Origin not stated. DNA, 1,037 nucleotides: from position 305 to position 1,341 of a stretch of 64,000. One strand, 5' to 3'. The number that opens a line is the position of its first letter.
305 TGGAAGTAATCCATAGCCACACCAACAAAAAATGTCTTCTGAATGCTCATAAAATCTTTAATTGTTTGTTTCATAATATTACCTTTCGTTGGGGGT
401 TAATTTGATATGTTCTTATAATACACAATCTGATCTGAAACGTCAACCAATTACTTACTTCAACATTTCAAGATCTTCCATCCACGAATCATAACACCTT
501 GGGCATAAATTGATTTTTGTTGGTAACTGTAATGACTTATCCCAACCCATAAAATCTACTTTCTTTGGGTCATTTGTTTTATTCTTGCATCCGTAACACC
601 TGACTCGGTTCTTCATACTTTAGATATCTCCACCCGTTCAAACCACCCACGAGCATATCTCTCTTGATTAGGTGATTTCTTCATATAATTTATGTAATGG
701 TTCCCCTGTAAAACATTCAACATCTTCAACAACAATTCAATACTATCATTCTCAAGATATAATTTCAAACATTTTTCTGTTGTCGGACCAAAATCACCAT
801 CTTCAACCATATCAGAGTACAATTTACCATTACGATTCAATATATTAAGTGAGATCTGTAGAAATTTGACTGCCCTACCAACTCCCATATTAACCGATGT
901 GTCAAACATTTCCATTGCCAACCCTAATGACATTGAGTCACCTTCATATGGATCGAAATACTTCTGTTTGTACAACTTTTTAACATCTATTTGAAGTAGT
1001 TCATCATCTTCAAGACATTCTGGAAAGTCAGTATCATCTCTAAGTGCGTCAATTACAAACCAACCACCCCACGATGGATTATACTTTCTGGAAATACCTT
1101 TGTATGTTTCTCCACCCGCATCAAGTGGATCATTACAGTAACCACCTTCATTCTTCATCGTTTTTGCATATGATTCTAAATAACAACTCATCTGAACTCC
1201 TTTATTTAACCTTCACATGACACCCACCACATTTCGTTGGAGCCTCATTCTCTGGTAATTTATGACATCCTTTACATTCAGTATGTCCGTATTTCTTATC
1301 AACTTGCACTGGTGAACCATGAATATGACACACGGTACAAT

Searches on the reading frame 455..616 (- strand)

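Call 3: search_protein_families(library=pfam, proteins=[window:455-616:-], max_evalue=0.1)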
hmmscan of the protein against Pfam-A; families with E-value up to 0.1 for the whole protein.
window:455-616:- (53 aa): 1 family
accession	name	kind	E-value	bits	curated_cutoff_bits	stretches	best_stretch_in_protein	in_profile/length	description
PF24453.1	DUF7569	-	0.046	14.2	27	0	3-49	3-48/70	Family of unknown function (DUF7569)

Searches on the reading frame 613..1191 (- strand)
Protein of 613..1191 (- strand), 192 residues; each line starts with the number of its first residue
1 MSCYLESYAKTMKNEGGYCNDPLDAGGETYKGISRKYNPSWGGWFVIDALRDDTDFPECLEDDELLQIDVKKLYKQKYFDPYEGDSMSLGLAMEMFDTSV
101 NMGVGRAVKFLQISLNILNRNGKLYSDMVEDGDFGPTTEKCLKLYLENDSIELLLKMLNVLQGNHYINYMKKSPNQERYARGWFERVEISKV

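Call 3: search_protein_families(library=pfam, proteins=[window:613-1191:-], max_evalue=0.1)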
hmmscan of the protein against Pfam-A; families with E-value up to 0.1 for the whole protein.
window:613-1191:- (192 aa): 2 families
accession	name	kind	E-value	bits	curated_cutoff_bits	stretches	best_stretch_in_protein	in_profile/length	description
PF05838.17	Glyco_hydro_108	-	1.3e-21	77.4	21.2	1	9-103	2-85/85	Glycosyl hydrolase 108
PF09374.15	PG_binding_3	-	1.5e-11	44.8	24.6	1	107-187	2-75/76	Predicted Peptidoglycan domain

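Call 12: search_protein_families(library=phrogs, proteins=[window:613-1191:-], max_evalue=0.00001)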
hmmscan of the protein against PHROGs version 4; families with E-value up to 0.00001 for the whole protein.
window:613-1191:- (192 aa): 2 families
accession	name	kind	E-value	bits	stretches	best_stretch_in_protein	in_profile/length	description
phrog_315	-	lysis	2.9e-34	119.6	1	8-188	339-485/677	endolysin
phrog_12853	-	unknown function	8.1e-19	69.3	1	9-143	8-130/131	-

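Call 37: search_dna_similar(query=window:613-1191:-, collection=phages, mode=protein, max_rows=15)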
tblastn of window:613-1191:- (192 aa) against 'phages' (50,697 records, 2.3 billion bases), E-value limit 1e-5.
Records with a match: 627; places in all: 629; records where one place covers at least 80% of the query: 577.
Best place of each record, by identity: <60% 627.
By first word of the organism name: Erwinia 97; Escherichia 87; Acinetobacter 74; Brucella 41; Pseudomonas 32; Klebsiella 31; Vibrio 24; Salmonella 24; Achromobacter 23; Stenotrophomonas 16; and 50 more.
By host as written in the record: - 84; Erwinia amylovora 64; Escherichia coli 32; Acinetobacter baumannii 29; Klebsiella pneumoniae 15; Achromobacter xylosoxidans I2BC 15; Erwinia amylovora ATCC 29780 14; Brucella abortus S19 14; and 193 more.
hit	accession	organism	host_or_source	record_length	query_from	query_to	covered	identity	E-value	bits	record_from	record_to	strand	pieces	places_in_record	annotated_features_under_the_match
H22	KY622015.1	Shewanella phage SppYZU01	Shewanella baltica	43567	10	185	92%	39.2%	2e-30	122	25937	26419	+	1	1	hypothetical protein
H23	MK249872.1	Vibrio phage LP.1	Vibrio maritimus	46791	10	187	93%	38.3%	7e-28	115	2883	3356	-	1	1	Bbp2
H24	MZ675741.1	Acinetobacter phage Ab1656-2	Acinetobacter baumannii 1656-2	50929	12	189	93%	37.4%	4e-23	101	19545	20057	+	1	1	endolysin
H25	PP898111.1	Acinetobacter phage phi9102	Acinetobacter baumannii 9102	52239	12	189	93%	36.9%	2e-22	99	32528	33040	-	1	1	record has no annotation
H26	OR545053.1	Yersinia phage vB_YpM_39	Yersinia pestis EV76-CN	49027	6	189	96%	35.6%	3e-19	90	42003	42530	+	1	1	hypothetical protein (x3)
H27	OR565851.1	Citrobacter phage Shae_phiSM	Citrobacter rodentium DBS100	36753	6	189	96%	35.6%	1e-18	88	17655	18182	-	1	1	gh: glycoside hydrolase family 108 protein | DUF2570 domain-containing protein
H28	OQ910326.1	Edwardsiella phage EPP-1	Edwardsiella piscicida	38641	6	187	95%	36.0%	7e-20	92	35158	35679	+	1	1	hypothetical protein (x2)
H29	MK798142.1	Pantoea phage vB_PagM_AAM22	Pantoea agglomerans AUR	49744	11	189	93%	36.5%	3e-23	101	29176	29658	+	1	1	lysozyme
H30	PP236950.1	Acinetobacter phage vB_AbaS_Ftm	Acinetobacter baumannii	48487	12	184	90%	37.0%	5e-23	100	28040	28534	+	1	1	endolysin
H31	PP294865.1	Acinetobacter phage vB_AbaS_Gln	Acinetobacter baumannii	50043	12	184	90%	37.0%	5e-23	100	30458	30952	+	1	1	endolysin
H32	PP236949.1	Acinetobacter phage vB_AbaS_SA1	Acinetobacter baumannii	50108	12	184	90%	37.0%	5e-23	100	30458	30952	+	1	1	endolysin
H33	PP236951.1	Acinetobacter phage vB_AbaS_Eva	Acinetobacter baumannii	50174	12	184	90%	37.0%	5e-23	100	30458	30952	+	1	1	hypothetical protein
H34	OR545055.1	Yersinia phage vB_YpM_44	Yersinia pestis EV76-CN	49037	6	189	96%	34.6%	2e-17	85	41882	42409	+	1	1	hypothetical protein (x3)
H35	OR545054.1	Yersinia phage vB_YpM_41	Yersinia pestis EV76-CN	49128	6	189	96%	34.6%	2e-17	85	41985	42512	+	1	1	hypothetical protein (x3)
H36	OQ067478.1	Polaromonas phage Tiera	Polaromonas sp.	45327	9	187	93%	35.5%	2e-22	99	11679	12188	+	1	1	secretion activator protein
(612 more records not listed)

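Call 75: find_related_loci(query=A3, collection=viral_contigs, flank=3000)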
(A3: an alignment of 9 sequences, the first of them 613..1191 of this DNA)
Query A3 (192 aa) in viral_contigs; peptide patterns used: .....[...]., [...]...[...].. (x = any residue, [..] = any of these).
251 stretches matched a pattern; 82 encode a relative of the query (tblastn E <= 1e-3); the best 80 are kept; 79 distinct loci.
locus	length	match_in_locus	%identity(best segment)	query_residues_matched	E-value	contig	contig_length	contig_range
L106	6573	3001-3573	69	1-191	7e-93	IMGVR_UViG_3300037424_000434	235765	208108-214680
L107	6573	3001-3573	66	1-191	1e-82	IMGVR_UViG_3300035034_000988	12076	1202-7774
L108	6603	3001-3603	64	1-191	6e-83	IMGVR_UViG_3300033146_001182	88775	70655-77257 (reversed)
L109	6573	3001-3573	66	1-191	6e-82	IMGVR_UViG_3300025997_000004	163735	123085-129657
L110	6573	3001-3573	66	1-191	6e-82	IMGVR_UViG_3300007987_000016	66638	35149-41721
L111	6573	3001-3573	59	1-192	1e-72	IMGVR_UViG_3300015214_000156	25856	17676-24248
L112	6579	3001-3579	55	1-192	4e-71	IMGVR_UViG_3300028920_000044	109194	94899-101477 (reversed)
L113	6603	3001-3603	52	1-192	4e-71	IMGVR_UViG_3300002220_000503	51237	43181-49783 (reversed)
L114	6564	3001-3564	58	1-187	9e-69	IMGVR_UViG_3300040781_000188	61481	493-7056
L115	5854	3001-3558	54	1-191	7e-65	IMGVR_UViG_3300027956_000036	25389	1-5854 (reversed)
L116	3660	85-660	53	1-189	3e-63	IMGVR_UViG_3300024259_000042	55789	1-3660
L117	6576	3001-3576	52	1-191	5e-62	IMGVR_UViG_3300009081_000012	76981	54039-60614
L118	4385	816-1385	53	1-189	6e-62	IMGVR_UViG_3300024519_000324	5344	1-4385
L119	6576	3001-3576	51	1-191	5e-60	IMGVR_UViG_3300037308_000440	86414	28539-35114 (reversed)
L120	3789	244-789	52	1-191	2e-58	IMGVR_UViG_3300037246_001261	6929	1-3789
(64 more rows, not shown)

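Call 79: search_protein_families(library=ncbifam, proteins=[L109:2702-2965:+, L109:2406-2705:+], max_evalue=0.01)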
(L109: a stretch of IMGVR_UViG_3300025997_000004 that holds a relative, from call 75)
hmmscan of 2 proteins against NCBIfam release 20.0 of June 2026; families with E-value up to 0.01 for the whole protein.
L109:2702-2965:+ (87 aa): 6 families
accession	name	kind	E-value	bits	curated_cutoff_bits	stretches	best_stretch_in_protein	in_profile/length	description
NF043011.1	CytC7_Geobact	equivalog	1.9e-11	44.3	120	1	1-84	1-89/89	cytochrome c7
TIGR03508.1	decahem_SO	subfamily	5.1e-08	32.7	192.2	1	14-72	167-221/258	DmsE family decaheme c-type cytochrome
NF038038.1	cytoc_DsrJ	equivalog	0.00053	20.3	100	1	40-83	90-121/121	sulfate reduction electron transfer complex DsrMKJOP subunit DsrJ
TIGR01905.1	paired_CXXCH_1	subfamily_domain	0.00077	19.3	25.2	1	33-71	1-37/41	doubled CXXCH domain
NF041028.1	decahem_GSU2203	exception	0.0049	16.1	325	0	36-74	171-211/317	GSU2203 family decaheme c-type cytochrome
TIGR04257.1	nanowire_3heme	domain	0.0059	16.7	40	0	24-84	8-75/75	c(7)-type cytochrome triheme domain-containing protein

L109:2406-2705:+ (99 aa): 4 families
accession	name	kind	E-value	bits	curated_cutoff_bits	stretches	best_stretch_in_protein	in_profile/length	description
NF043011.1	CytC7_Geobact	equivalog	6.9e-16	58.5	120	1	3-98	1-89/89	cytochrome c7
TIGR04257.1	nanowire_3heme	domain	1.4e-06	28.4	40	1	34-98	8-75/75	c(7)-type cytochrome triheme domain-containing protein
TIGR01905.1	paired_CXXCH_1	subfamily_domain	0.00068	19.5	25.2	0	48-85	4-40/41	doubled CXXCH domain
NF045713.1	CxxCH_16_HmcA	equivalog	0.0045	15.6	400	0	51-98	199-253/541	sulfate respiration complex hexadecaheme cytochrome HmcA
